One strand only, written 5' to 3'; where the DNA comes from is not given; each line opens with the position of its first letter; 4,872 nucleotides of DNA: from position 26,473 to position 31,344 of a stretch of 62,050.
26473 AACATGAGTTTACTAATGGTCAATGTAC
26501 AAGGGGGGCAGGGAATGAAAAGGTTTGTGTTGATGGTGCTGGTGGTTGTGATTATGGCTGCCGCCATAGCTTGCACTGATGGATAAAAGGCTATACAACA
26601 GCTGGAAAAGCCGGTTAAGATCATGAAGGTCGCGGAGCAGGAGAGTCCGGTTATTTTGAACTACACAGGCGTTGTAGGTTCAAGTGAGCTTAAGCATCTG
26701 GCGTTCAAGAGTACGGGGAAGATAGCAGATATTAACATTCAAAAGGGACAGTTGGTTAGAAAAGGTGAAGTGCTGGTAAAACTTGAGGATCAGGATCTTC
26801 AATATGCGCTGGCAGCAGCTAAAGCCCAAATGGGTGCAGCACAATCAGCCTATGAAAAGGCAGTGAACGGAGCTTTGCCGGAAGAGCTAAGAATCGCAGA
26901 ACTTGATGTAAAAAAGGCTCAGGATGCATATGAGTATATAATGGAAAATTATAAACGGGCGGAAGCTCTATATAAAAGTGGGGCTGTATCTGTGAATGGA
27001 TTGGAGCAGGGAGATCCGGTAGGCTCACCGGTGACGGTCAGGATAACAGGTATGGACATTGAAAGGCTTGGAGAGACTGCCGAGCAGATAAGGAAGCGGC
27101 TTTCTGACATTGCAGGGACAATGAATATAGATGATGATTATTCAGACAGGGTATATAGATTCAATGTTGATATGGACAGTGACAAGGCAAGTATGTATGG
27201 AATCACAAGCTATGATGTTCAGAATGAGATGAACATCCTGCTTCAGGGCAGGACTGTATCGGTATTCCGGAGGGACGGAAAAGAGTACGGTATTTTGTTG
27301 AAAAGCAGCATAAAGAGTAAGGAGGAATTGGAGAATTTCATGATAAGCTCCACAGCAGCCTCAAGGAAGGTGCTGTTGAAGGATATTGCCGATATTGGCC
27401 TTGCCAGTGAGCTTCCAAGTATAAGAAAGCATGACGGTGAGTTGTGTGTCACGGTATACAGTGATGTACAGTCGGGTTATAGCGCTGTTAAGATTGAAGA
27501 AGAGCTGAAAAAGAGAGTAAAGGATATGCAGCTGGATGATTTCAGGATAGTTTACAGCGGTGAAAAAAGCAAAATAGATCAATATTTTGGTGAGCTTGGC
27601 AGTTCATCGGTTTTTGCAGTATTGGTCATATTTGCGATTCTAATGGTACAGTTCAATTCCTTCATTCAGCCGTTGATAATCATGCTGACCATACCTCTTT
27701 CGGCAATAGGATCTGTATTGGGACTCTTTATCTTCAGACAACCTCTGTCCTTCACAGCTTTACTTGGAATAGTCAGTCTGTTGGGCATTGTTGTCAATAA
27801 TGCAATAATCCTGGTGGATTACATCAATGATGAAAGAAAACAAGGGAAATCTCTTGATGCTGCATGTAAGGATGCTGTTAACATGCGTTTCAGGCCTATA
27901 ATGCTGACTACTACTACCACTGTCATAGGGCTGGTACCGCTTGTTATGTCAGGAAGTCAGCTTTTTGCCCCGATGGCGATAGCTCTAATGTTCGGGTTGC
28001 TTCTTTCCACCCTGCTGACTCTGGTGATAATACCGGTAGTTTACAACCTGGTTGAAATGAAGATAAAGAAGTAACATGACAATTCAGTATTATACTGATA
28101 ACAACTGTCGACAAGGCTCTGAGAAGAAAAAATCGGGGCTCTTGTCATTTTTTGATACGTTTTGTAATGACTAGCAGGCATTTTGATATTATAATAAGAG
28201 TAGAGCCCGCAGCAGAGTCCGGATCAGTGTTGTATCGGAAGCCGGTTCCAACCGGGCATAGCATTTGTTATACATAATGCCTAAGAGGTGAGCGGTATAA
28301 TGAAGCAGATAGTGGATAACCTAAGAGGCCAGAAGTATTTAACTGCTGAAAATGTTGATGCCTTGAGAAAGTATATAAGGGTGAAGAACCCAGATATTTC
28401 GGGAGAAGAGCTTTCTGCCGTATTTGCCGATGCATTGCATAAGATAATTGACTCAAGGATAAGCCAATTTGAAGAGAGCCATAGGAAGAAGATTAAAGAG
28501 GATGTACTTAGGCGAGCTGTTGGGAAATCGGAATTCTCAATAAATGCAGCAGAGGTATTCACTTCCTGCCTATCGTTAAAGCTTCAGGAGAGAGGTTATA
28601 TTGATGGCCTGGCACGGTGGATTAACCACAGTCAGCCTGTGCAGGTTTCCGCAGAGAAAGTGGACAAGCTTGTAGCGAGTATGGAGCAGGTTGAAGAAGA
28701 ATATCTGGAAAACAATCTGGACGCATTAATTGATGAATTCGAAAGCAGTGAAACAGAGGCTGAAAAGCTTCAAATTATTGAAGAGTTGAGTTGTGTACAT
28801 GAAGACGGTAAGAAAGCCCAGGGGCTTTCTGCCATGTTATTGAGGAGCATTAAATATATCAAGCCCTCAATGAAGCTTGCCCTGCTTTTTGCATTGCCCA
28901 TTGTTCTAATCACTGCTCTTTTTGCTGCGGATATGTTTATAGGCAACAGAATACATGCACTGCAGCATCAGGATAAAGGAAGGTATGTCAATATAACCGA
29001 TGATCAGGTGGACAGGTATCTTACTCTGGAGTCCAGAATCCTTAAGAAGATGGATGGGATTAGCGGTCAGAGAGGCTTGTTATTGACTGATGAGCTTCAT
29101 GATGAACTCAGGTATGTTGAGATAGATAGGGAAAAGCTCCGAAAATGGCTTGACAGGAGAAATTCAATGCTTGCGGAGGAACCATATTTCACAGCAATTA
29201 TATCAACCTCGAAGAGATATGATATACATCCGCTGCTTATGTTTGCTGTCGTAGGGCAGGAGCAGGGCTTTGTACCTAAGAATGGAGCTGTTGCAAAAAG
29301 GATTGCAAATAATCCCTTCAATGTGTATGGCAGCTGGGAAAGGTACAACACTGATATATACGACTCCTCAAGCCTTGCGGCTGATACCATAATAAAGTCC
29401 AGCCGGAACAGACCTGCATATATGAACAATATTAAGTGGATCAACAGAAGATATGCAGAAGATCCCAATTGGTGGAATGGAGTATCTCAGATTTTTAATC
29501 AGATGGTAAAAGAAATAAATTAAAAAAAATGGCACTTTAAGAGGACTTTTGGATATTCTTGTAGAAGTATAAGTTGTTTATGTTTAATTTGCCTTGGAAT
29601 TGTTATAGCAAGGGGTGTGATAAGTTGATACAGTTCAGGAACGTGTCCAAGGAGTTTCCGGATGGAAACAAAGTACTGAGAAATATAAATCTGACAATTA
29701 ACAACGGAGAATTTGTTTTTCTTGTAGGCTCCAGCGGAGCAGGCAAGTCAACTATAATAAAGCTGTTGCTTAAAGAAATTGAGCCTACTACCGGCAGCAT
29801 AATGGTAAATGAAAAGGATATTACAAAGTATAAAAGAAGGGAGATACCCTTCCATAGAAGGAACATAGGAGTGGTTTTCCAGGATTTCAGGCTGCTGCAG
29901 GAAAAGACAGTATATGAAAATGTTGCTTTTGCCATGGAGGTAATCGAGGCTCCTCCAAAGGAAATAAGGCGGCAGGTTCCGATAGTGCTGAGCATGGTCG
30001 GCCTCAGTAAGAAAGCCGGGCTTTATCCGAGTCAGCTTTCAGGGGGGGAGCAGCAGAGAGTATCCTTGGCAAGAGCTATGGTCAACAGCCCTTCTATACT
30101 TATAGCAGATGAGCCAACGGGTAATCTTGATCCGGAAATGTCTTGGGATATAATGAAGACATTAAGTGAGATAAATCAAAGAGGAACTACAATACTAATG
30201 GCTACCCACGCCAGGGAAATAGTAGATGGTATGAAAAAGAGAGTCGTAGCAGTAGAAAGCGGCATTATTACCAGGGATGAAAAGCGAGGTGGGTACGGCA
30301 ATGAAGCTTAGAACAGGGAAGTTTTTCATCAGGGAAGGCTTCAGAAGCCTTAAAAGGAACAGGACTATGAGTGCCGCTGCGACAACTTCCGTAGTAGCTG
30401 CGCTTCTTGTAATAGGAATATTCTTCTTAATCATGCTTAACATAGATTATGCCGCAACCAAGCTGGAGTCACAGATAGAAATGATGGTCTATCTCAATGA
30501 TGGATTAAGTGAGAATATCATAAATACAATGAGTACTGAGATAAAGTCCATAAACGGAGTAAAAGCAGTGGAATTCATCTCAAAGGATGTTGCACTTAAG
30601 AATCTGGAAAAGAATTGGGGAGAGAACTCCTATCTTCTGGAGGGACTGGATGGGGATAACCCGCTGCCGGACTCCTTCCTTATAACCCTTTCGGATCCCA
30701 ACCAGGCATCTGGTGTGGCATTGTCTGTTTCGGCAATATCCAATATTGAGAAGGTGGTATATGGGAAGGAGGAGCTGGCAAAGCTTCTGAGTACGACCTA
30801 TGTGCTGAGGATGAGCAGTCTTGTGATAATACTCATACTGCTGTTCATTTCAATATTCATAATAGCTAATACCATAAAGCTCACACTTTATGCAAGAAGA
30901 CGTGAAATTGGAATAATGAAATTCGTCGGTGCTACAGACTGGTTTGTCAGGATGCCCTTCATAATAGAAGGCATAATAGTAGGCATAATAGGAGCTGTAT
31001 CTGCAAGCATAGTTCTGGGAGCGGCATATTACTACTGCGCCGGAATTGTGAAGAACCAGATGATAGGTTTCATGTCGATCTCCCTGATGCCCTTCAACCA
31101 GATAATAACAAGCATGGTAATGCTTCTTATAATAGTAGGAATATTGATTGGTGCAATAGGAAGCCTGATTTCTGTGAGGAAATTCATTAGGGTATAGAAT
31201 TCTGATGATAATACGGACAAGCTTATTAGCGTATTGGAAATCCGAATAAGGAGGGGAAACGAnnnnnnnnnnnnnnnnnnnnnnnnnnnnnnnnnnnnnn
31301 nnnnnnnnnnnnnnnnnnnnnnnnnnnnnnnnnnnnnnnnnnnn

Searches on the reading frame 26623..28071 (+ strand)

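Call 35: search_protein_families(library=ncbifam, proteins=[window:26623-28071:+], max_evalue=0.00001)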
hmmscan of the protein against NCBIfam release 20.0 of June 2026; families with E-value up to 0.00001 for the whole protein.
window:26623-28071:+ (483 aa): 21 families
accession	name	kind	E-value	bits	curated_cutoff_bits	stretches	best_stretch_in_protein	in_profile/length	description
NF033617.1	RND_permease_2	subfamily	6.3e-69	233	1250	1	128-478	651-1008/1009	multidrug efflux RND transporter permease subunit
TIGR00914.1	2A0601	subfamily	3e-47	161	701.45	1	133-480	680-1038/1051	CusA/CzcA family heavy metal efflux RND transporter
NF007798.0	PRK10503.1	equivalog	7.9e-41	139.6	1584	1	143-478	681-1023/1040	MdtB/MuxB family multidrug efflux RND transporter permease subunit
NF000282.2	RND_permease_1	subfamily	9e-41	139.7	1250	1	146-478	690-1028/1029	multidrug efflux RND transporter permease subunit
NF007905.0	PRK10614.1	equivalog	4.9e-38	130.4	1774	1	145-478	669-1009/1025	multidrug efflux RND transporter permease subunit MdtC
TIGR00915.1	2A0602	subfamily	8.4e-38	129.9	940.35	1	143-480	689-1031/1050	efflux RND transporter permease subunit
NF007133.0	PRK09579.1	equivalog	4e-33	114.1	1763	1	141-479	662-1004/1017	multidrug efflux RND transporter permease subunit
NF007131.0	PRK09577.1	equivalog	9.8e-23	79.8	1768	1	179-478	720-1023/1045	multidrug efflux RND transporter permease subunit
NF000037.1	RND_perm_OqxB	exception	1.5e-19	69.4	2200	1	172-476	723-1033/1050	multidrug efflux RND transporter permease subunit OqxB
NF002939.0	PRK03598.1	equivalog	8.2e-19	67.9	393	1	25-130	46-151/332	secretion protein HlyD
NF011706.2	PRK15127.1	equivalog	2e-18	65.7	2150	1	177-480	724-1032/1049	multidrug efflux RND transporter permease subunit AcrB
NF007842.1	PRK10555.1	equivalog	1.2e-16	59.8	1854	1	179-479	724-1028/1036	multidrug efflux RND transporter permease AcrD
TIGR00921.1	2A067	subfamily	7e-16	57.4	351.9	1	329-480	198-349/733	hydrophobe/amphiphile efflux-3 (HAE3) family transporter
TIGR01730.1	RND_mfp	subfamily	9.6e-14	51.1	94.9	1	1-80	4-83/322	efflux RND transporter periplasmic adaptor subunit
TIGR00916.1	2A0604s01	subfamily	1.3e-11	44.6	148.6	1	329-464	94-228/231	SecD/SecF family protein translocase subunit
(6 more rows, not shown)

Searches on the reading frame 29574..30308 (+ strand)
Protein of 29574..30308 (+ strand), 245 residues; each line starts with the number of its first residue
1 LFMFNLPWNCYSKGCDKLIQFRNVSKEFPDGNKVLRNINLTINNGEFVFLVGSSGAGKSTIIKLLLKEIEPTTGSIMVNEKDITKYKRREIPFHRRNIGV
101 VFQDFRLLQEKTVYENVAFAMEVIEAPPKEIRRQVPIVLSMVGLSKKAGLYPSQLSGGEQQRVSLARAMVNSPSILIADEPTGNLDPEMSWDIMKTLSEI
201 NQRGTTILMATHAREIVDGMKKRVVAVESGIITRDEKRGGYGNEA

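Call 35: search_protein_families(library=ncbifam, proteins=[window:29574-30308:+], max_evalue=0.00001)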
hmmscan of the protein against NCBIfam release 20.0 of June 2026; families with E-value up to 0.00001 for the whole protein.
window:29574-30308:+ (245 aa): 188 families (the best 25 are shown)
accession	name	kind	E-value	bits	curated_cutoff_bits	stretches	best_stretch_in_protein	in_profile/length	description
TIGR02673.1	FtsE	equivalog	4.3e-85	284.7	264.85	1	18-230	1-213/214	cell division ATP-binding protein FtsE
TIGR02315.1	ABC_phnC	equivalog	1e-54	185.6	266.1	1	18-236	1-228/243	phosphonate ABC transporter ATP-binding protein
TIGR02314.1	ABC_MetN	equivalog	4.7e-53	180.4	499.7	1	19-232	2-219/343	methionine ABC transporter ATP-binding protein MetN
TIGR03608.1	L_ocin_972_ABC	subfamily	1.8e-52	177.8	254.85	1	22-222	2-202/206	putative bacteriocin export ABC transporter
NF006987.0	PRK09452.1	equivalog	5e-50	170.2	482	1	16-235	15-229/378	spermidine/putrescine ABC transporter ATP-binding protein PotA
NF038007.1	ABC_ATP_DarD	equivalog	9.9e-50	169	375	1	32-230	18-216/218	darobactin export ABC transporter ATP-binding protein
TIGR02211.1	LolD_lipo_ex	equivalog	1.6e-49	168.4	307.75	1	18-225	1-213/221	lipoprotein-releasing ABC transporter ATP-binding protein LolD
NF007027.0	PRK09493.1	equivalog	4.2e-49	167.1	379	1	18-236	1-218/240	glutamine ABC transporter ATP-binding protein GlnQ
TIGR03265.1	PhnT2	equivalog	9.4e-49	166.5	457.7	1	17-233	3-214/353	putative 2-aminoethylphosphonate ABC transporter ATP-binding protein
TIGR02982.1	heterocyst_DevA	subfamily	4.2e-48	163.8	295.8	1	20-232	3-219/220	ABC exporter ATP-binding subunit, DevA family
NF043075.1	MMSYN1_0197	equivalog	5.2e-47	160.4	550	1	18-233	2-212/341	spermidine/putrescine ABC transporter ATP-binding protein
NF040933.2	ABC_arch_GlcV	equivalog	6.5e-47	160.1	450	1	19-233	3-221/357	glucose ABC transporter ATP-binding protein GlcV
TIGR04521.1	ECF_ATPase_2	equivalog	8.8e-47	159.5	330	1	22-237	4-228/279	energy-coupling factor transporter ATPase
TIGR04520.1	ECF_ATPase_1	equivalog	6.1e-46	157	315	1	19-234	1-216/269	energy-coupling factor transporter ATPase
TIGR00968.1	3a0106s01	subfamily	3.6e-45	154.3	342.75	1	19-233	1-210/237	sulfate ABC transporter ATP-binding protein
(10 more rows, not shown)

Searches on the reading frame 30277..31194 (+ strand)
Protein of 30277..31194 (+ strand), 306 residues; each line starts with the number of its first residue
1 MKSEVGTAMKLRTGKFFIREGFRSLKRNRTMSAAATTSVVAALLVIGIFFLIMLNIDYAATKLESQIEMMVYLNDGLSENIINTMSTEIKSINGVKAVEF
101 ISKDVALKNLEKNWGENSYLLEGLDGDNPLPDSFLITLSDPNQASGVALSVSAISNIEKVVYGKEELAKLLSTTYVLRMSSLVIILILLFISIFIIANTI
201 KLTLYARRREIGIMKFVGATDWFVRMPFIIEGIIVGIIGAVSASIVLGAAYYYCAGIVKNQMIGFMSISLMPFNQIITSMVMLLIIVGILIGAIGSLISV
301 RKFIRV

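Call 35: search_protein_families(library=ncbifam, proteins=[window:30277-31194:+], max_evalue=0.00001)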
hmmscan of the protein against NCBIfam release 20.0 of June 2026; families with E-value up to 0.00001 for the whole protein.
window:30277-31194:+ (306 aa): 3 families
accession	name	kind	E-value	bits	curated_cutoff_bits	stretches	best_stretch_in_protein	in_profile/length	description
NF038347.1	FtsX_Gpos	exception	7.5e-95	317.7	225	1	12-305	2-296/296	permease-like cell division protein FtsX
TIGR00439.2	FtsX_Gneg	equivalog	7.6e-67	225.6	255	1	17-305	4-292/292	permease-like cell division protein FtsX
NF038346.1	FtsX_actino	exception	8.1e-51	173.2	250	1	15-306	2-308/308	permease-like cell division protein FtsX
